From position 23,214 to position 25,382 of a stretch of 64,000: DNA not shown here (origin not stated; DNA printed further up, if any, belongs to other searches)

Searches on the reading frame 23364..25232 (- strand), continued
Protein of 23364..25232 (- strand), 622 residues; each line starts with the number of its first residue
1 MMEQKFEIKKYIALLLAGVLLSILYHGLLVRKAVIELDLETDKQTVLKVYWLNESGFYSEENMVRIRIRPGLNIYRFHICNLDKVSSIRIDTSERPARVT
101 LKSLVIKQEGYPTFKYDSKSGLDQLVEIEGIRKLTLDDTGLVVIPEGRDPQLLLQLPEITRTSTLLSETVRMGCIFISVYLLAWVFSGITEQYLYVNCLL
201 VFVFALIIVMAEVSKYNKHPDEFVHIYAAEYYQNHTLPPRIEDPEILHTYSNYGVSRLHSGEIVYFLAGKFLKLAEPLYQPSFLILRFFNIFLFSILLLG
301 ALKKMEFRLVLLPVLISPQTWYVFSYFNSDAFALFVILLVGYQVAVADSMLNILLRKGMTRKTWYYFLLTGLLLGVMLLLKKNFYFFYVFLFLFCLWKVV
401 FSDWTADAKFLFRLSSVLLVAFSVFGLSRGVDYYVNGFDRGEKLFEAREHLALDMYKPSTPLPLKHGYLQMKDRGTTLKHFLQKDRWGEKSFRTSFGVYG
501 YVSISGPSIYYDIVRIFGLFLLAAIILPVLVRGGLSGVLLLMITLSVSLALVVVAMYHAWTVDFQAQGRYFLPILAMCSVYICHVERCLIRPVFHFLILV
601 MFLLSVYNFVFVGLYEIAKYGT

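Call 75: search_protein_families(library=pfam, alignment_id=A3, max_evalue=1)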
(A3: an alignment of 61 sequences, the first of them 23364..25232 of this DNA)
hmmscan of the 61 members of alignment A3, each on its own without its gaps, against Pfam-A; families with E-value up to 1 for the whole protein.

A. member 1, window:23364-25232:- (622 aa): 0 families

B. families by the number of members that match (of 61 scanned): 21 families
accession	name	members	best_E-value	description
PF09913.15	DUF2142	5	1.3e-09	Predicted membrane protein (DUF2142)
PF06645.18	SPC12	3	0.13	Microsomal signal peptidase 12 kDa subunit (SPC12)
PF14715.11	FixP_N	2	0.028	N-terminal domain of cytochrome oxidase-cbb3, FixP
PF11364.13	DUF3165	1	0.016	Protein of unknown function (DUF3165)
PF02936.19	COX4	1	0.019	Cytochrome c oxidase subunit IV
PF13567.11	DUF4131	1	0.073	Domain of unknown function (DUF4131)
PF02189.20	ITAM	1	0.075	Immunoreceptor tyrosine-based activation motif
PF01569.27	PAP2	1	0.075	PAP2 superfamily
PF07790.16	Pilin_N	1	0.11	Archaeal Type IV pilin, N-terminal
PF11286.13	DUF3087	1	0.11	Protein of unknown function (DUF3087)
PF22069.2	Androglobin_IV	1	0.17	Androglobin, domain IV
PF12576.13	DUF3754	1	0.22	Protein of unknown function (DUF3754)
PF07679.22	I-set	1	0.25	Immunoglobulin I-set domain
PF22868.1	YmiA-like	1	0.26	Protein YmiA-like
PF14015.11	DUF4231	1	0.3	Protein of unknown function (DUF4231)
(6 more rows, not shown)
